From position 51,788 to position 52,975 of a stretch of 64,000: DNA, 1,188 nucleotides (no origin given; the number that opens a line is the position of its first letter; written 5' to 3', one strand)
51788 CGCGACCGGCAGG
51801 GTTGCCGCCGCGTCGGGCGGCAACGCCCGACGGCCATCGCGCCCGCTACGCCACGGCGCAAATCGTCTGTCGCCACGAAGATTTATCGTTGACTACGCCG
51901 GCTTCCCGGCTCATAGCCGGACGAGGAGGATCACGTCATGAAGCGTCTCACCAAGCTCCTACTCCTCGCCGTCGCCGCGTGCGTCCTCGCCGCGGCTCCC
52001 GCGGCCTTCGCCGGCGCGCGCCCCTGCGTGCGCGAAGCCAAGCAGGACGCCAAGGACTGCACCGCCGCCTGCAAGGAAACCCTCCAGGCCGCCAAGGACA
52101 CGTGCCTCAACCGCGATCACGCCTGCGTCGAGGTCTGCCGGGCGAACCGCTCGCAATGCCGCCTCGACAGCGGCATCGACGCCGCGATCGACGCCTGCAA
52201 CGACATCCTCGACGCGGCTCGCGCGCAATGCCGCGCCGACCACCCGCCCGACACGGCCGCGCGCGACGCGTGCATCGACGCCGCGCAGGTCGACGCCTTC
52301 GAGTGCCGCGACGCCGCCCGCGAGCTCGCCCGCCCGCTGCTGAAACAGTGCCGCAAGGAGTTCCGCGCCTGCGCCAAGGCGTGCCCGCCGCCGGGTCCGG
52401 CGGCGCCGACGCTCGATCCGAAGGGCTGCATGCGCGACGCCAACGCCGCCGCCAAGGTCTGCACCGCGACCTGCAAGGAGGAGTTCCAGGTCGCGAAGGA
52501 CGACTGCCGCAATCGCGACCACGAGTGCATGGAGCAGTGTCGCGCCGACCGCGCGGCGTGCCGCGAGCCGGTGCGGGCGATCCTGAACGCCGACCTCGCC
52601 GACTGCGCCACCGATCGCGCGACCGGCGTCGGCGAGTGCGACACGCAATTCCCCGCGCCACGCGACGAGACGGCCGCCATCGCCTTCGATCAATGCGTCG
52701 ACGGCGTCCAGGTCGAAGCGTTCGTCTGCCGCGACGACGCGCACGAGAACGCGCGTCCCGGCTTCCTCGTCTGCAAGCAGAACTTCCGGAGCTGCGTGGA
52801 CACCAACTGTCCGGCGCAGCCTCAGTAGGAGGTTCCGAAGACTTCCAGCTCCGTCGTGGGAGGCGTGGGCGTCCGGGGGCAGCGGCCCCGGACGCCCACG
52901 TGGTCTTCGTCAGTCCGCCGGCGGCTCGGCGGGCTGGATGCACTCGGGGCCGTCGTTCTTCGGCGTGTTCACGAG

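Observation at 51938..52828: Secreted protein made of a duplicated 12-cysteine helical module, 2.6 kb from the giant Cys-rich gene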

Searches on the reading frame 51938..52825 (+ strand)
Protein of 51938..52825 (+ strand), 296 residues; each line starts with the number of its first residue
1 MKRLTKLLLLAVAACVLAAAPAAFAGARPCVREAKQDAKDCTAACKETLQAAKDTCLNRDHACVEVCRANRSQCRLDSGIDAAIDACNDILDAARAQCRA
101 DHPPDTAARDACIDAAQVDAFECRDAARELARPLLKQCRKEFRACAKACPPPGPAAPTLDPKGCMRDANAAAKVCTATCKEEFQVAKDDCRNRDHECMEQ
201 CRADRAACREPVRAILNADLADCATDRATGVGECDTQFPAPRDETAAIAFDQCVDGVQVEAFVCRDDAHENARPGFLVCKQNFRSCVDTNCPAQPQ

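Call 5: search_protein_families(library=pfam, proteins=[window:51938-52825:+], max_evalue=1)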
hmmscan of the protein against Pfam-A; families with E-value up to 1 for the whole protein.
window:51938-52825:+ (296 aa): 0 families

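Call 6: search_protein_families(library=ncbifam, proteins=[window:51938-52825:+], max_evalue=1)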
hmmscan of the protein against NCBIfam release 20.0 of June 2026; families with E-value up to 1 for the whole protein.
window:51938-52825:+ (296 aa): 0 families

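Call 8: find_homologous_proteins(query=window:51938-52825:+, max_evalue=0.001)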
Query window:51938-52825:+ (296 aa): 219 proteins with E <= 0.001 among 8000 candidates; the best 120 are listed.
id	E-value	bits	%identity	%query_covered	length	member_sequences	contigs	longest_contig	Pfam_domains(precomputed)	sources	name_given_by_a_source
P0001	1.4e-167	575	88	100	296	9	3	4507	-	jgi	jgi:hypothetical protein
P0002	2.6e-165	567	88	100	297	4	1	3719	-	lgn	-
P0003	4.7e-164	563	92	92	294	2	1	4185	-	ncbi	-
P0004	3.5e-155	534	84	95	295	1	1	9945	-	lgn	-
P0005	2.4e-140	485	81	90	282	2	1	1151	-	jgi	jgi:hypothetical protein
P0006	6.8e-140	484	80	94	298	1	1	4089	-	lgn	-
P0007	2.7e-137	475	80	97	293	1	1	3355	-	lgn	-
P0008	3.6e-133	462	75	97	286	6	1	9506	-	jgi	jgi:hypothetical protein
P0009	3.3e-132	459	76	92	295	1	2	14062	-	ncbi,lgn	-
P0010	9.8e-132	457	75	92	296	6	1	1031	-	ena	-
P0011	5.2e-130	451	71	99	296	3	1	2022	-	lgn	-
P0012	4.4e-129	448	70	98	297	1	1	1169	-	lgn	-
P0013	6.2e-129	448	72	99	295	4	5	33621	-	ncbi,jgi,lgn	-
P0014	1.7e-128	446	77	91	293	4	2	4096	-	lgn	-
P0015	2.9e-128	446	73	97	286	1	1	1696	-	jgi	jgi:hypothetical protein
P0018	2.7e-126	439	76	93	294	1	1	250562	-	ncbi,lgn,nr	ncbi:MAG: hypothetical protein IT293_17135 [Deltaproteobacteria bacterium]|nr:hypothetical protein [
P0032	1.4e-101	358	63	91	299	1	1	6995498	-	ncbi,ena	-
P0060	1.7e-76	276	53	98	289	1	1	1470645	-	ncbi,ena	-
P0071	2.8e-74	268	50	99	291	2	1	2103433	-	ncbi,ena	-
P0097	2.7e-71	259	50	90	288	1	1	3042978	-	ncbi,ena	-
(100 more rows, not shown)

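Call 12: search_solved_structures(query=A1, max_evalue=10, show_alignments=2)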
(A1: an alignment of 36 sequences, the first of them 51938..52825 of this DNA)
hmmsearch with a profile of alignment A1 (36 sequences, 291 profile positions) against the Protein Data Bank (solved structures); distinct sequences matched with E-value up to 10: 1.
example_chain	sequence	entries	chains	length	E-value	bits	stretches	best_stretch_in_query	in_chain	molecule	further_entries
5coc_A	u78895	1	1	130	0.3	13.5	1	157-186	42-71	Immunoglobulin G-binding protein A,Calmodulin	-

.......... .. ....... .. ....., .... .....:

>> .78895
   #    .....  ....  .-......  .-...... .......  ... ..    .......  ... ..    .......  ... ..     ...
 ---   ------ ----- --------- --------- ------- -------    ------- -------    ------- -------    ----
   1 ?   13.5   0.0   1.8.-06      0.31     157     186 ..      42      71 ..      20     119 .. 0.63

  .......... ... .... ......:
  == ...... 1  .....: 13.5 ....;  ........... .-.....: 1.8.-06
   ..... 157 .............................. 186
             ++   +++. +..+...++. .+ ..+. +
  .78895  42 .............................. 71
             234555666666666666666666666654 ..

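Call 13: find_encoding_contigs(protein=P0032, flank=10000, max_places=2)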
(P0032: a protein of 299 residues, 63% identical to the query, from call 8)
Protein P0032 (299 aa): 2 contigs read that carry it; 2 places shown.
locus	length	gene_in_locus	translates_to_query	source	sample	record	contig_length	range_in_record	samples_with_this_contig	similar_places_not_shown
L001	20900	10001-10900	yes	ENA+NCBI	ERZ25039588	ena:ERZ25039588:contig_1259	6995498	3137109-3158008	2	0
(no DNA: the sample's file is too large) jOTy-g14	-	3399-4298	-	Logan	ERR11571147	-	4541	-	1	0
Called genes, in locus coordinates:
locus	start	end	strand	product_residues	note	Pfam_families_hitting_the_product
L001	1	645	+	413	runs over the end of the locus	PF00483:NTP_transferase, PF24894:Hexapep_GlmU, PF25084:LbH_EIF2B (weak), PF25247:LbH_GLGC (faint)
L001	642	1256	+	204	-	-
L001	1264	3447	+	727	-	-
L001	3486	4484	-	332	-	PF00158:Sigma54_activat, PF14532:Sigma54_activ_2, PF07728:AAA_5 (faint), PF25601:AAA_lid_14, PF02954:HTH_8, PF13556:HTH_30 (faint)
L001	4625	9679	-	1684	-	-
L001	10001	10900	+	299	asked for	-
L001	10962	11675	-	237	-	PF02586:SRAP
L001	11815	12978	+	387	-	PF01717:Meth_synt_2 (faint)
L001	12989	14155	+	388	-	PF04909:Amidohydro_2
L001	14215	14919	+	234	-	PF01209:Ubie_methyltran, PF13489:Methyltransf_23, PF13847:Methyltransf_31, PF08241:Methyltransf_11, PF08242:Methyltransf_12, PF13649:Methyltransf_25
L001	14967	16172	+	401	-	PF07995:GSDH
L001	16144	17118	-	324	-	PF08240:ADH_N, PF00107:ADH_zinc_N, PF13602:ADH_zinc_N_2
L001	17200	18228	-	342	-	PF11583:AurF (faint)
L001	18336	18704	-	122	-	PF11969:DcpS_C, PF01230:HIT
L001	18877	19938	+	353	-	-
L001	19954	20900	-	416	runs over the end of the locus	PF07690:MFS_1, PF00083:Sugar_tr (weak), PF12832:MFS_1_like (faint), PF05977:MFS_3 (weak), PF07690:MFS_1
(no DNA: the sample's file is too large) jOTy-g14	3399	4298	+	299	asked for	-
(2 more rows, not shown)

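Call 14: find_encoding_contigs(protein=P0018, flank=10000, max_places=2)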
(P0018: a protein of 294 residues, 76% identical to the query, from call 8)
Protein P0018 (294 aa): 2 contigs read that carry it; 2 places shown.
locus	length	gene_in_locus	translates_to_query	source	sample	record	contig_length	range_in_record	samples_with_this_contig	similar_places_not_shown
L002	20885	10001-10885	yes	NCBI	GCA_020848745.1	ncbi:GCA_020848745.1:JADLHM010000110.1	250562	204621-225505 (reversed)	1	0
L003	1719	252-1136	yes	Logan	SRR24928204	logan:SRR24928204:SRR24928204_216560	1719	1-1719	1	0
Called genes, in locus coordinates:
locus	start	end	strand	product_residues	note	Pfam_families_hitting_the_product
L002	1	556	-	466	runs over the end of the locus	PF00890:FAD_binding_2 (weak), PF01134:GIDA (weak), PF07992:Pyr_redox_2, PF12831:FAD_oxidored, PF13450:NAD_binding_8 (weak), PF13738:Pyr_redox_3 (weak), PF00070:Pyr_redox, PF02852:Pyr_redox_dim, +1 more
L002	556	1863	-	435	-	-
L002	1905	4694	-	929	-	PF16078:2-oxogl_dehyd_N, PF00676:E1_dh, PF02779:Transket_pyr, PF16870:OxoGdeHyase_C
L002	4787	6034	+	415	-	PF00483:NTP_transferase, PF24894:Hexapep_GlmU, PF25084:LbH_EIF2B (weak), PF25247:LbH_GLGC (faint)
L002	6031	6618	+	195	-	-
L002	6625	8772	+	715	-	-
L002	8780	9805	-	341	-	PF00158:Sigma54_activat, PF14532:Sigma54_activ_2, PF07728:AAA_5 (weak), PF25601:AAA_lid_14, PF02954:HTH_8, PF13556:HTH_30 (weak)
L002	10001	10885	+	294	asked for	-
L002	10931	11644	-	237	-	PF02586:SRAP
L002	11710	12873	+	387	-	PF01717:Meth_synt_2 (faint)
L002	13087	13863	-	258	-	PF00106:adh_short, PF01370:Epimerase (faint), PF08659:KR, PF13561:adh_short_C2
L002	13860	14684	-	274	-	PF00106:adh_short, PF08659:KR, PF01370:Epimerase (weak), PF13561:adh_short_C2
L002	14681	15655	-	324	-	PF08240:ADH_N, PF00107:ADH_zinc_N, PF13602:ADH_zinc_N_2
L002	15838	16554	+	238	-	PF01553:Acyltransferase (weak)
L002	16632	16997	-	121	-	PF11969:DcpS_C, PF01230:HIT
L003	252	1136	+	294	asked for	-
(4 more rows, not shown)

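Call 15: find_encoding_contigs(protein=P0071, flank=8000, max_places=1)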
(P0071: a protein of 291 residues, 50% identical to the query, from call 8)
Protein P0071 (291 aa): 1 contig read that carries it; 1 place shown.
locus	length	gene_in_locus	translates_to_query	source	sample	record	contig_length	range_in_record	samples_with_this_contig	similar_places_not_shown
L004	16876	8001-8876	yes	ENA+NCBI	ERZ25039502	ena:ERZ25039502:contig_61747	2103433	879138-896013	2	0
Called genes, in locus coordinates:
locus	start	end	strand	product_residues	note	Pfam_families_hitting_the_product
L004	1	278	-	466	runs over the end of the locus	-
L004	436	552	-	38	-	-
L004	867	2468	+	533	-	PF00884:Sulfatase, PF16347:SGSH_C, PF13176:TPR_7 (faint), PF00515:TPR_1 (faint), PF07719:TPR_2 (faint), PF13432:TPR_16 (weak), PF13432:TPR_16 (weak), PF14559:TPR_19 (weak), +9 more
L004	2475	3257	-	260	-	PF00724:Oxidored_FMN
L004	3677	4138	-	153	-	-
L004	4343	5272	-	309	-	PF00296:Bac_luciferase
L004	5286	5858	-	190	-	PF08207:EFP_N, PF01132:EFP, PF09285:Elong-fact-P_C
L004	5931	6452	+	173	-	PF13302:Acetyltransf_3, PF00583:Acetyltransf_1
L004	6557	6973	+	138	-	-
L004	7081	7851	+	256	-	PF13489:Methyltransf_23 (weak), PF02353:CMAS (weak), PF13847:Methyltransf_31 (weak), PF08241:Methyltransf_11, PF08242:Methyltransf_12, PF13649:Methyltransf_25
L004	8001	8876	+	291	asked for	-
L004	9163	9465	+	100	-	-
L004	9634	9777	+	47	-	-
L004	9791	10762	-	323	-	PF02951:GSH-S_N, PF02955:GSH-S_ATP, PF08443:RimK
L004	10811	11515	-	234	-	PF04452:Methyltrans_RNA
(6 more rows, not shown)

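Call 16: find_encoding_contigs(protein=P0097, flank=8000, max_places=1)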
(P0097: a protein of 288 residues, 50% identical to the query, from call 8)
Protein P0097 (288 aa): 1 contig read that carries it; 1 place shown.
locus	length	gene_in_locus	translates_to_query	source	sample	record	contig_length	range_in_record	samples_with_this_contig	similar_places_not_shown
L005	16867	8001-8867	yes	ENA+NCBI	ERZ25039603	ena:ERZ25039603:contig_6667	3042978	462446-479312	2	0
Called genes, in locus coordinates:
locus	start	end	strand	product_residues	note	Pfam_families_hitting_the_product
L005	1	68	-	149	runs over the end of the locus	PF14347:DUF4399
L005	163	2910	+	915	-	-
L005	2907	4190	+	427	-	PF01757:Acyl_transf_3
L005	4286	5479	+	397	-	PF07690:MFS_1, PF13347:MFS_2, PF11700:ATG22, PF07690:MFS_1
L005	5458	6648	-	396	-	PF00144:Beta-lactamase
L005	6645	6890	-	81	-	-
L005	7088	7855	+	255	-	PF23441:SDR, PF00106:adh_short, PF08659:KR, PF13561:adh_short_C2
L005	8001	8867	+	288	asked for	-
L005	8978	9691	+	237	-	PF08811:DUF1800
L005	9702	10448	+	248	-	PF08811:DUF1800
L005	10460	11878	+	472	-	PF07394:DUF1501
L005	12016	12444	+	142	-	PF04024:PspC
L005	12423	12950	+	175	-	PF07638:Sigma70_ECF, PF04542:Sigma70_r2, PF08281:Sigma70_r4_2, PF04545:Sigma70_r4, PF13384:HTH_23 (weak)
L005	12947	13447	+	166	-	-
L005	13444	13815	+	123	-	PF04024:PspC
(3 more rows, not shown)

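Call 17: find_encoding_contigs(protein=P0060, flank=8000, max_places=1)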
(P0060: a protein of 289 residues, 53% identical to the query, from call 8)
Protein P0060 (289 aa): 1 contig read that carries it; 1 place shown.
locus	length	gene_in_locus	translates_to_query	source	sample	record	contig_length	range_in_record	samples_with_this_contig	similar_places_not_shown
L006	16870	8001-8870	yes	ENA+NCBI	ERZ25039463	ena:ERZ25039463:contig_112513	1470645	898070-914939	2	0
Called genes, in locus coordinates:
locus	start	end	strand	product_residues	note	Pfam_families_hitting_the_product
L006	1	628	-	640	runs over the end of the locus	PF00664:ABC_membrane, PF13304:AAA_21 (faint), PF00005:ABC_tran, PF09818:ABC_ATPase (faint)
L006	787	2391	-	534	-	PF00083:Sugar_tr, PF07690:MFS_1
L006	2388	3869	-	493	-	PF25917:BSH_RND, PF25919:BSH_CusB (faint), PF25885:HH_EMRA (weak), PF25876:HH_MFP_RND (weak), PF25963:Beta-barrel_AAEA (faint)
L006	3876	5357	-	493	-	PF02321:OEP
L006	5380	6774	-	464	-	-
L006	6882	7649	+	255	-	PF00999:Na_H_Exchanger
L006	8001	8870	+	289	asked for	-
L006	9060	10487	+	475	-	-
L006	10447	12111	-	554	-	PF01553:Acyltransferase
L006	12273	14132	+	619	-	PF23545:Zn_ribbon_HMPTM, PF04055:Radical_SAM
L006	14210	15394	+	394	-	-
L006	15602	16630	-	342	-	PF01636:APH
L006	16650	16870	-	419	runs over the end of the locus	PF00202:Aminotran_3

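Call 18: predict_structure(alignment_id=A1)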
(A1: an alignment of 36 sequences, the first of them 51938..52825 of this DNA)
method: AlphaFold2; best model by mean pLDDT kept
length: 296 residues; sequences in the alignment: 36
mean_pLDDT: 92.9   pTM: 0.72
mean pLDDT of the five models: 92.9, 92.0, 89.8, 87.0, 76.6
residues with pLDDT >= 90: 258; 70-90: 12; 50-70: 25; < 50: 1
segments of 3 or more residues with pLDDT < 50: none
pLDDT, mean of each block of 10 residues (from residue 1): 59 62 70 95 97 96 98 97 97 98 96 94 95 97 97 84 97 97 96 97 98 98 98 98 96 95 96 98 97 92
secondary structure, 60 per line:
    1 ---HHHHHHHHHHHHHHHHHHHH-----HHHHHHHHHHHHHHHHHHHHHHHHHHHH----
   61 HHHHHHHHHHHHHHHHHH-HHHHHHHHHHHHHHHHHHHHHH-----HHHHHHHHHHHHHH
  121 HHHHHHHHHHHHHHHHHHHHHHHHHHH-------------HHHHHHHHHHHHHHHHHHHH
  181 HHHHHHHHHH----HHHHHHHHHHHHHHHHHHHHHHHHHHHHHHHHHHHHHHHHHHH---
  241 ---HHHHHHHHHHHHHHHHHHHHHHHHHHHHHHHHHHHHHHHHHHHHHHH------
elements in order: H4-23 H29-56 H61-78 H80-101 H107-147 H161-190 H195-237 H244-290
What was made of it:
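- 52391..52417 (+): Pro-rich linker between the modules (residues 152-160, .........). Non-helical and lower pLDDT (84) in the AF2 model (call 18).
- Checked: The AF2 model is all-helical, with pLDDT 92.9 (call 18).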

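Call 27: search_protein_representatives(alignment_id=A1)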
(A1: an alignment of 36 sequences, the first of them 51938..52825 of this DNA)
Query: 36 sequences, 291 profile positions. Proteins with E-value up to 0.001 (for the whole library): 280; up to 1e-10: 185; up to 1e-30: 64. The best 150 are listed.
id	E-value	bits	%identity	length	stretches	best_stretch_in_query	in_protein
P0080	5.7e-103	360.6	-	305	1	7-289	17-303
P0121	4.3e-93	328.1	-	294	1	13-290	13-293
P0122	1.9e-87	309.6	-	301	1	2-289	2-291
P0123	1.0e-86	307.2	-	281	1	12-288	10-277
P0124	1.7e-81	290.1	-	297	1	10-288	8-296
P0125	1.7e-80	286.8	-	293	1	5-285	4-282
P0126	5.0e-72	259.0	-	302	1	8-289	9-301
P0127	8.7e-72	258.2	-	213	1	79-290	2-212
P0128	1.6e-69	250.8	-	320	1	7-188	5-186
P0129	2.1e-68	247.1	-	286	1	1-287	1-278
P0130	5.5e-66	239.2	-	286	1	50-290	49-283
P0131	2.2e-65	237.2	-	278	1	13-287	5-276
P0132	1.3e-63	231.3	-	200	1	9-183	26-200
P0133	5.0e-63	229.5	-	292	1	21-289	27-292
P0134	1.9e-61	224.3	-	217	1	123-289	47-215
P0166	1.2e-34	136.3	-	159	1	14-155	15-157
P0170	3.9e-33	131.3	-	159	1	9-153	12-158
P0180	5.0e-31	124.4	-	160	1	5-154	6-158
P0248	1.8e-18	83.3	-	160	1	8-154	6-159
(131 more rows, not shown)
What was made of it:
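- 51938..52828 (+): Coding sequence of the 296-aa secreted Cys-rich helical protein (stop codon included). There are 219+ close homologues and 280 cluster representatives (calls 8, 27).
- The family is real and conserved: 219 hits (call 8) and 280 representatives (call 27).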

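Call 33: find_related_loci(query=A1, collection=genome_contigs, flank=10000)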
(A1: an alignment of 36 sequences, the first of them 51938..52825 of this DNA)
Query A1 (296 aa) in genome_contigs; peptide patterns used: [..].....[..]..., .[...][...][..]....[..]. (x = any residue, [..] = any of these).
64 stretches matched a pattern; 25 encode a relative of the query (tblastn E <= 1e-3); 25 distinct loci.
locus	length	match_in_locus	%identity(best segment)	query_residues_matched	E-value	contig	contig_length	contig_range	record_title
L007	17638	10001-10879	74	1-296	7e-135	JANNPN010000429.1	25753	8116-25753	MAG: Polyangiaceae bacterium isolate SOY_34_concoct_69 SOY_34_k141_1584742, whole genome shotgun sequence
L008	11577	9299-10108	76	25-295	4e-133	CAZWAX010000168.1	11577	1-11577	MAG TPA_asm: uncultured Polyangiaceae bacterium isolate SRP302447_co1_427 genome assembly, contig: NODE_14916_length_115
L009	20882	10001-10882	73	1-296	4e-113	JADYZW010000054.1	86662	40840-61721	MAG: Deltaproteobacteria bacterium isolate SJ588 c_000001461360, whole genome shotgun sequence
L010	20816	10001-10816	63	25-292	2e-104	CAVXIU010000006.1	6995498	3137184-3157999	MAG: uncultured delta proteobacterium isolate MFD09212.bin.2.188 genome assembly, contig: contig_1259, whole genome shot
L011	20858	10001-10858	54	9-293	6e-84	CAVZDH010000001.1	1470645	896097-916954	MAG: uncultured delta proteobacterium isolate MFD00822.bin.1.245 genome assembly, contig: contig_112513, whole genome sh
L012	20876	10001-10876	50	3-296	3e-80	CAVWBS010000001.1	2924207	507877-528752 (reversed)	MAG: uncultured delta proteobacterium isolate MFD05442.bin.2.52 genome assembly, contig: contig_16185, whole genome shot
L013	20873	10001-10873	50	1-293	1e-80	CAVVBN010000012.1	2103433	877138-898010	MAG: uncultured delta proteobacterium isolate MFD02809.bin.2.268 genome assembly, contig: contig_61747, whole genome sho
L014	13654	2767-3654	49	4-295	1e-78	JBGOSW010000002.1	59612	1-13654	MAG: Candidatus Binatia bacterium isolate OBJ_0618_7090110_177 k141_3438102_length_59612_cov_20.9085, whole genome shotg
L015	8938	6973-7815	50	2-288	1e-76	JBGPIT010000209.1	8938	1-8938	MAG: Candidatus Binatia bacterium isolate OBJ_0618_7090110_327 k141_6957746_length_8938_cov_75.8164, whole genome shotgu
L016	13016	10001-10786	53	30-296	1e-72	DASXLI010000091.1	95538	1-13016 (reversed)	MAG TPA_asm: Candidatus Binatia bacterium isolate SMAG_U5298 k141_1722710, whole genome shotgun sequence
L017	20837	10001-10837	49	1-286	3e-72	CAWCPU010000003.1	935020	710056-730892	MAG: uncultured delta proteobacterium isolate MFD04944.bin.3.280 genome assembly, contig: contig_40863, whole genome sho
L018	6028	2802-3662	46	1-293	1e-71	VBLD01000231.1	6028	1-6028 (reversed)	MAG: Deltaproteobacteria bacterium isolate DP_26 14_1009_16_30cm_scaffold_48566, whole genome shotgun sequence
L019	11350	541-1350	47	4-287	7e-71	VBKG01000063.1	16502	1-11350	MAG: Deltaproteobacteria bacterium isolate DP_3 14_1009_13_30cm_scaffold_3435, whole genome shotgun sequence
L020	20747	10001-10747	51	30-284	3e-70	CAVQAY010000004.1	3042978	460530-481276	MAG: uncultured delta proteobacterium isolate MFD09964.bin.1.374 genome assembly, contig: contig_6667, whole genome shot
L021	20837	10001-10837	47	3-295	1e-69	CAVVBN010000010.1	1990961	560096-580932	MAG: uncultured delta proteobacterium isolate MFD02809.bin.2.268 genome assembly, contig: contig_55774, whole genome sho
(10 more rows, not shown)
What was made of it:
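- On Twin CXnC helical hairpins (CHCH / small Tim type): The hosts are bacterial MAGs (call 33).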

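Call 43: fold_search(model_id=the predicted structure, library=pdb)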
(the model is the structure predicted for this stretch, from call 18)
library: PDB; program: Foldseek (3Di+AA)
matches with E <= 10: 98; with E <= 0.001: 0
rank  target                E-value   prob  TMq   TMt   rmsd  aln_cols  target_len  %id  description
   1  9a65_B                6.9e-01  0.16  0.16  0.08  51.2       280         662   10  Integrative model of YVAQ-MCPB by crosslinking MS and deep learning (released 2024-09-18)
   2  9qxu_B                9.2e-01  0.15  0.17  0.08  42.0       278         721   11  JetABC DNA loaded state monomer (open) (released 2025-10-01)
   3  1wp1_B                9.6e-01  0.06  0.12  0.10  26.9       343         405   10  Crystal structure of the drug-discharge outer membrane protein, OprM (released 2004-11-02)
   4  9a69_B                1.0e+00  0.15  0.16  0.09  57.5       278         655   11  Integrative model of MCPB-MCPC by crosslinking MS and deep learning (released 2024-09-18)
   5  9a2x_MODEL_1_A        1.0e+00  0.11  0.16  0.11  26.9       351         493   11  Model of E. coli TolC by in-cell photo-crosslinking MS and deep learning (released 2023-02-24)
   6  3d5k_A                1.2e+00  0.11  0.16  0.13  20.0       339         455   10  Crystal structure of the OprM channel in a non-symmetrical space group (released 2009-06-02)
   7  8r5s_G                1.3e+00  0.15  0.17  0.21  20.4       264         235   13  t113 - De-novo designed soluble homotetramer (released 2024-11-27)
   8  9qxx_A                1.3e+00  0.13  0.17  0.08  41.6       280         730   10  JetABC DNA loaded state dimer (released 2025-10-01)
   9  8otz_BP               1.3e+00  0.08  0.14  0.11  40.1       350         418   12  48-nm repeat of the native axonemal doublet microtubule from bovine sperm (released 2023-11-22)
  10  8dk2_D                1.4e+00  0.11  0.15  0.08  40.3       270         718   14  CryoEM structure of Pseudomonas aeruginosa PA14 JetABC in an unclamped state trapped in ATP dependent dimeric form (released 2022-10-05)
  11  8snb_8K               1.5e+00  0.12  0.19  0.18  45.9       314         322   13  atomic model of sea urchin sperm doublet microtubule (48-nm periodicity) (released 2023-06-28)
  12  8pwv_A                2.0e+00  0.33  0.31  0.32  16.4       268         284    9  PfRH5 bound to monoclonal antibody MAD8-502 (released 2024-06-05)
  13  9qxt_A                2.1e+00  0.07  0.14  0.07  38.4       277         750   11  E. coli JetABC dimer in the DNA boarding-holding state (released 2025-10-01)
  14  6zre_A                2.1e+00  0.06  0.13  0.10  26.2       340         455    9  Deciphering the role of the channel constrictions in the opening mechanism of MexAB-OprM efflux pump from Pseudomonas  (released 2021-07-28)
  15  7ssx_A                2.2e+00  0.21  0.24  0.21  20.4       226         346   14  Structure of human Kv1.3 (released 2022-06-29)
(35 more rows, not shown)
